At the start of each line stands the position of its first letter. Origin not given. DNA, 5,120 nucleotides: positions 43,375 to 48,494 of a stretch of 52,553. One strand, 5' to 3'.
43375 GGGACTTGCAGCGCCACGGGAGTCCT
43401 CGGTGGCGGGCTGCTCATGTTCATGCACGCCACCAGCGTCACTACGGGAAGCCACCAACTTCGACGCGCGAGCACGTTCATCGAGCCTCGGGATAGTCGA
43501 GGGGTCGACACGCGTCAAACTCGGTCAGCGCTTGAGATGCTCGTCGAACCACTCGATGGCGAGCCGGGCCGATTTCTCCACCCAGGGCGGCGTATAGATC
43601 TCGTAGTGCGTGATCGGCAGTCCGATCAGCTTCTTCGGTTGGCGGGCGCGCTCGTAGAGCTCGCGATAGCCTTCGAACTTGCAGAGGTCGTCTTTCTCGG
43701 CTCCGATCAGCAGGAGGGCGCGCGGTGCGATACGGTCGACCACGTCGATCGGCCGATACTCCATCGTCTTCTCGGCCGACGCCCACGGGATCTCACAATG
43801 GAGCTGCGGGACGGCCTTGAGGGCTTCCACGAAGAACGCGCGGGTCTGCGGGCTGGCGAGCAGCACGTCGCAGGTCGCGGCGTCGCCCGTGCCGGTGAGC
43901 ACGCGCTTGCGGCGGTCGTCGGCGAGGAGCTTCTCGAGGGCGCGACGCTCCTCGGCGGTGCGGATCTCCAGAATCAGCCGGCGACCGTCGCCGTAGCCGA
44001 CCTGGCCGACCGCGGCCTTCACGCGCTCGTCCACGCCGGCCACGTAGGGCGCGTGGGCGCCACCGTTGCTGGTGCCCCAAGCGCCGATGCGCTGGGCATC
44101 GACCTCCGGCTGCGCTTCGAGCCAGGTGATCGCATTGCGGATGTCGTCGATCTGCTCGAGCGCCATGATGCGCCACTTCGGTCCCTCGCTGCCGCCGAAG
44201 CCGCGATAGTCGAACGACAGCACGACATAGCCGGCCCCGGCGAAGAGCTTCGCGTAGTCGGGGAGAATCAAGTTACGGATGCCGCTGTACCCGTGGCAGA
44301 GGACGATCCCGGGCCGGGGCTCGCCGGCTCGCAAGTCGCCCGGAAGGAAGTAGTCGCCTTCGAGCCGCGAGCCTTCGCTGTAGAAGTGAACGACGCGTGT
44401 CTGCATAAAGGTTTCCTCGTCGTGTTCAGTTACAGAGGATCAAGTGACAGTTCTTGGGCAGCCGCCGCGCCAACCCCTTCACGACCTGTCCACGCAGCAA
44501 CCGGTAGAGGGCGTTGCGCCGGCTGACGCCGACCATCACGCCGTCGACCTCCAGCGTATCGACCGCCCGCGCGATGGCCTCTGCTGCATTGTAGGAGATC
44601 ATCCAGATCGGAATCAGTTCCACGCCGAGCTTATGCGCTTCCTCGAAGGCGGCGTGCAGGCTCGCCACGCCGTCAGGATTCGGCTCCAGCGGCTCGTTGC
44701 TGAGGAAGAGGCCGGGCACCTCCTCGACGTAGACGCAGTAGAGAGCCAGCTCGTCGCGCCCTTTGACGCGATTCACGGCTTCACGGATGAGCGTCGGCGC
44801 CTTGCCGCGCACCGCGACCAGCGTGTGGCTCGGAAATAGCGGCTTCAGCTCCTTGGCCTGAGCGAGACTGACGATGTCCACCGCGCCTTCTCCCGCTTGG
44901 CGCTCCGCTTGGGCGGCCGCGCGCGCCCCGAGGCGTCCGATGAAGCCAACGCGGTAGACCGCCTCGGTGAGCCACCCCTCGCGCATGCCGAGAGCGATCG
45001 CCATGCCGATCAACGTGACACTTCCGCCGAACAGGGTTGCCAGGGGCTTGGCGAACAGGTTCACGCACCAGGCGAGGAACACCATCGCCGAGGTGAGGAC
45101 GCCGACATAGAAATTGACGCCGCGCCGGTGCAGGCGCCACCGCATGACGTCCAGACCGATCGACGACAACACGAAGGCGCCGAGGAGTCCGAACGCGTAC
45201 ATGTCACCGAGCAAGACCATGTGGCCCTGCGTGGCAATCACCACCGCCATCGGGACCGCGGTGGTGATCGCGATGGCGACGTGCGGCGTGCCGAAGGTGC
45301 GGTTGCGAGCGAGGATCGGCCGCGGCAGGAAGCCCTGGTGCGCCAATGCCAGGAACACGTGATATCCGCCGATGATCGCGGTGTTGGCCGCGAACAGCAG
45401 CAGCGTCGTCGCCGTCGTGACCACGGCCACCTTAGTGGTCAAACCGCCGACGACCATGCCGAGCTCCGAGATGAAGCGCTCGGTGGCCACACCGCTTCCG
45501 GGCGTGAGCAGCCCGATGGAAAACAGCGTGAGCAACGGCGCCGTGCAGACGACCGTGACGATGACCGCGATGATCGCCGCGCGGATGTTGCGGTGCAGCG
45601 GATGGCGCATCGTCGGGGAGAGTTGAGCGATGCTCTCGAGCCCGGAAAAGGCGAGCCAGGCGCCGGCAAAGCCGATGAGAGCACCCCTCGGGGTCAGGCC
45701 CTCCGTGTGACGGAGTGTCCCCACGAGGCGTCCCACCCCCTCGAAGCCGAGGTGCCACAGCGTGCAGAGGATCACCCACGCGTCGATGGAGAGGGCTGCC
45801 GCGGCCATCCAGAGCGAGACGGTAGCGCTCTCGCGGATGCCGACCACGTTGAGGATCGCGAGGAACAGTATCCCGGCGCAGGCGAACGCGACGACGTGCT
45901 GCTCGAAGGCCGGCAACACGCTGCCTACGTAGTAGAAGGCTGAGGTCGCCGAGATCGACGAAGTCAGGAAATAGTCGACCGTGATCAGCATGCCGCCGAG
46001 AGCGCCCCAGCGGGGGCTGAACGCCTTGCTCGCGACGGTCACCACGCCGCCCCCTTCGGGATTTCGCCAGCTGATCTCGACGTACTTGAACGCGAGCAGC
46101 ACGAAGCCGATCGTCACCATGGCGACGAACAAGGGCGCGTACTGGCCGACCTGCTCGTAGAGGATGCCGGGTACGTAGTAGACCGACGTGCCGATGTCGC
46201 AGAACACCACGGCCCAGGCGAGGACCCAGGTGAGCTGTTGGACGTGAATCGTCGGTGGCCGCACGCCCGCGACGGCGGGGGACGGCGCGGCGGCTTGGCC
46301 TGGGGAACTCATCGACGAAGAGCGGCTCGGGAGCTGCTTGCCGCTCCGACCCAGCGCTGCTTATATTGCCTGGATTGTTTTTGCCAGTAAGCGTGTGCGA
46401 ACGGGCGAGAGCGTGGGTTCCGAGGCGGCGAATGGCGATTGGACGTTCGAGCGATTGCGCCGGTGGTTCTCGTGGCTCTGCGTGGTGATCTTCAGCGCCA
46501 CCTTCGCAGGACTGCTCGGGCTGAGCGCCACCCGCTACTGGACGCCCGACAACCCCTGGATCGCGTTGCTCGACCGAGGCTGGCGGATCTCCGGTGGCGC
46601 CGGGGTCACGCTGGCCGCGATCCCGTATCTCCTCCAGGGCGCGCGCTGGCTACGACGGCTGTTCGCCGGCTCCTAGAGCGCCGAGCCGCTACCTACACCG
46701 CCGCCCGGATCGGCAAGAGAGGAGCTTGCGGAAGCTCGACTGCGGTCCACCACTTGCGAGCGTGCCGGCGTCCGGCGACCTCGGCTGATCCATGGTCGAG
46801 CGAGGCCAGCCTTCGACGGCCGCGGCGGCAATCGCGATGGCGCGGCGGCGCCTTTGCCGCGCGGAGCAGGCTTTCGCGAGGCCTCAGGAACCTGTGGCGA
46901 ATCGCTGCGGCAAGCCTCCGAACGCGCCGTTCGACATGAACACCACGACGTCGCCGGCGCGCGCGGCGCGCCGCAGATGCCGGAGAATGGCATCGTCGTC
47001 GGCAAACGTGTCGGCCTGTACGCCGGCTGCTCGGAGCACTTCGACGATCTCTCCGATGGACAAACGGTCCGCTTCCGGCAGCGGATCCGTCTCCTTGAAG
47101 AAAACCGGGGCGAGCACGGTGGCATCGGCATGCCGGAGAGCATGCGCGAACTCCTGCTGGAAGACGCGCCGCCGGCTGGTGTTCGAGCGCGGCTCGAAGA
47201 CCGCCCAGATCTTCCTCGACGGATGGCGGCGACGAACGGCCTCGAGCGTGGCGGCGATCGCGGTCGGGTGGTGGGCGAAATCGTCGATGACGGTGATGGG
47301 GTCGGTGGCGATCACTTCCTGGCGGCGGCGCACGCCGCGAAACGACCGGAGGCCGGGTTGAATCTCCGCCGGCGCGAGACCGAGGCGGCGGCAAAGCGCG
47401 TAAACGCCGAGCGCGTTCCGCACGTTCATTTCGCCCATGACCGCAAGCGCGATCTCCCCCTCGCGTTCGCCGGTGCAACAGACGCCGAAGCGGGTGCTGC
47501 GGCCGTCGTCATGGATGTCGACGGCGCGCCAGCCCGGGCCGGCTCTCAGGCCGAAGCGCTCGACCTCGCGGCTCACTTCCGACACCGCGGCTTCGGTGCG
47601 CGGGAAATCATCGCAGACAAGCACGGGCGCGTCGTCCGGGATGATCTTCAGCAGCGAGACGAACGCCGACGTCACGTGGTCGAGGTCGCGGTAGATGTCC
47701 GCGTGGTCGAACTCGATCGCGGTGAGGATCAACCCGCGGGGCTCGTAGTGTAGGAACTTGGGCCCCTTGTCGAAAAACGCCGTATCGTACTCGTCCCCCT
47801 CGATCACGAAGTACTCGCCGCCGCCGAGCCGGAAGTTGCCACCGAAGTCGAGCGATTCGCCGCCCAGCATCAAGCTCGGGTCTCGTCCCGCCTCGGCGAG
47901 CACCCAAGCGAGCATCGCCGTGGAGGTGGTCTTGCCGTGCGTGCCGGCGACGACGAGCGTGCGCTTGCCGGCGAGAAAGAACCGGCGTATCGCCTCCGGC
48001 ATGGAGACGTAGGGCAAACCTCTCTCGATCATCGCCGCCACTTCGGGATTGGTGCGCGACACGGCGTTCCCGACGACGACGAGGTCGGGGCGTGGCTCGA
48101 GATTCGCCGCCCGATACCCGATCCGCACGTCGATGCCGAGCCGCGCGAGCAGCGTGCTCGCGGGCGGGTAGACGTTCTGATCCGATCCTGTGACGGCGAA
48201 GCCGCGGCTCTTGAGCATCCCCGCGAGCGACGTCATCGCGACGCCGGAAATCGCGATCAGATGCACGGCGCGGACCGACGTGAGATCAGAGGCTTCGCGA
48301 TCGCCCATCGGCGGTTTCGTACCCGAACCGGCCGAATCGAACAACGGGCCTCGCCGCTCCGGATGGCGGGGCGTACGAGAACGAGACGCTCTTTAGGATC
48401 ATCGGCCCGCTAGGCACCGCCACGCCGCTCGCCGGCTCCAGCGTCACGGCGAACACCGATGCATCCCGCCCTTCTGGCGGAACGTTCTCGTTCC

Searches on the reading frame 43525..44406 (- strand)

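Call 55: search_protein_families(library=pfam, proteins=[window:43525-44406:-], max_evalue=0.000001)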
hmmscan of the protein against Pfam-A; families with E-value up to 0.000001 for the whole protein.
window:43525-44406:- (293 aa): 7 families
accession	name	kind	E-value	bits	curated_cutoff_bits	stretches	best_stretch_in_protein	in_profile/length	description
PF02129.25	Peptidase_S15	-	4.5e-15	56.5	23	1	12-268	2-261/262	X-Pro dipeptidyl-peptidase (S15 family)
PF00326.27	Peptidase_S9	-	9.1e-12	45.4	22.6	1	52-146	7-106/213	Prolyl oligopeptidase family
PF12146.15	Hydrolase_4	-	1.2e-11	44.9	27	1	29-259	2-222/239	Serine aminopeptidase, S33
PF00561.26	Abhydrolase_1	-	4.4e-10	40.1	25.8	1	34-137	3-102/245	alpha/beta hydrolase fold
PF05448.18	AXE1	-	6.1e-09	35.5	21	0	88-139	159-210/321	Acetyl xylan esterase (AXE1)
PF01738.24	DLH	-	2.8e-07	30.8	21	1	30-137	12-129/217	Dienelactone hydrolase family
PF12697.13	Abhydrolase_6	-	3.4e-07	31.6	26.3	1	34-257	1-191/217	Alpha/beta hydrolase family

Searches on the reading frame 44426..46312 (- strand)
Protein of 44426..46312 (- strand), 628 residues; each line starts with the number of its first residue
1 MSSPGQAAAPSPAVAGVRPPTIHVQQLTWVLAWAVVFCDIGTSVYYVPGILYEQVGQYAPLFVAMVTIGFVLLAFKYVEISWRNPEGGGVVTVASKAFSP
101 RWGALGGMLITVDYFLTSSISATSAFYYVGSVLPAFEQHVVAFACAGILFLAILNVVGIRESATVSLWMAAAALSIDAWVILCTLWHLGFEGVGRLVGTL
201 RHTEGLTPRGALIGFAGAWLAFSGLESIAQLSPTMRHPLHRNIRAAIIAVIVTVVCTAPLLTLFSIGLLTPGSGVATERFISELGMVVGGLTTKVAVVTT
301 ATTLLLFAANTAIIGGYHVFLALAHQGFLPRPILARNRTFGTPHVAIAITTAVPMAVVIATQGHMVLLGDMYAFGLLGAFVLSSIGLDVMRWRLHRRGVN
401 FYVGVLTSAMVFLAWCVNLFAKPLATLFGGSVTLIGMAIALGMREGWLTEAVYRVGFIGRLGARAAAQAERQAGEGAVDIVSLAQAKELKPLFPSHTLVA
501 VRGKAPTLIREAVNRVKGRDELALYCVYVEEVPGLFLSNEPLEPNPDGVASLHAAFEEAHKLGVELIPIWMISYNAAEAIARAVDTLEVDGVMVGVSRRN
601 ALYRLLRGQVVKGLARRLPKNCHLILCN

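Call 55: search_protein_families(library=pfam, proteins=[window:44426-46312:-], max_evalue=0.000001)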
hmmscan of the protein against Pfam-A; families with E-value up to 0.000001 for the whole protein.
window:44426-46312:- (628 aa): 1 family
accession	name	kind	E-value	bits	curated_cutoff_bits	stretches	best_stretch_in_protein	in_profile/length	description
PF13520.12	AA_permease_2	-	2.2e-27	96.5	27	1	27-420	1-401/427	Amino acid permease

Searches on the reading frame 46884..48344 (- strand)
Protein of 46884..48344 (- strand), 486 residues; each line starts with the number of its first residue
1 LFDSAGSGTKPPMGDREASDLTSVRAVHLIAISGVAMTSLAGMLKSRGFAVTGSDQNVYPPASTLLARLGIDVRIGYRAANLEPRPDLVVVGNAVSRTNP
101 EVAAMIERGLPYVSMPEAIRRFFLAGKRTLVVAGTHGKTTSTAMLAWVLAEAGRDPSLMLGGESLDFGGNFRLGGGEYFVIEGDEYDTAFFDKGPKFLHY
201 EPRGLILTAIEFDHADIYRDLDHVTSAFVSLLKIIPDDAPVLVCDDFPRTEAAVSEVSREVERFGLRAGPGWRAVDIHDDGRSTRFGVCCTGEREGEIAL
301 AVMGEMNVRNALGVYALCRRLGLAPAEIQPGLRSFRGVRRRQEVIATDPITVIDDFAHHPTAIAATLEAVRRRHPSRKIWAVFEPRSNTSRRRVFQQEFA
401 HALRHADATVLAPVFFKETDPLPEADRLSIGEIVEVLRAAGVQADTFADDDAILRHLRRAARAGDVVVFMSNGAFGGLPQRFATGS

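Call 55: search_protein_families(library=pfam, proteins=[window:46884-48344:-], max_evalue=0.000001)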
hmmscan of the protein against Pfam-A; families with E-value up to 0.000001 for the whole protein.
window:46884-48344:- (486 aa): 3 families
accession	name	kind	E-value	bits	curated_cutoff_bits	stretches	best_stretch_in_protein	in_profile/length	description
PF02875.26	Mur_ligase_C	-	9.2e-21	75.4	28.4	1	340-473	1-127/127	Mur ligase, glutamate ligase domain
PF01225.30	Mur_ligase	-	6.2e-19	68.6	21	1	27-122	2-90/95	Mur ligase family, catalytic domain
PF08245.18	Mur_ligase_M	-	8.9e-16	58.9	24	1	132-317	1-199/200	Mur ligase middle domain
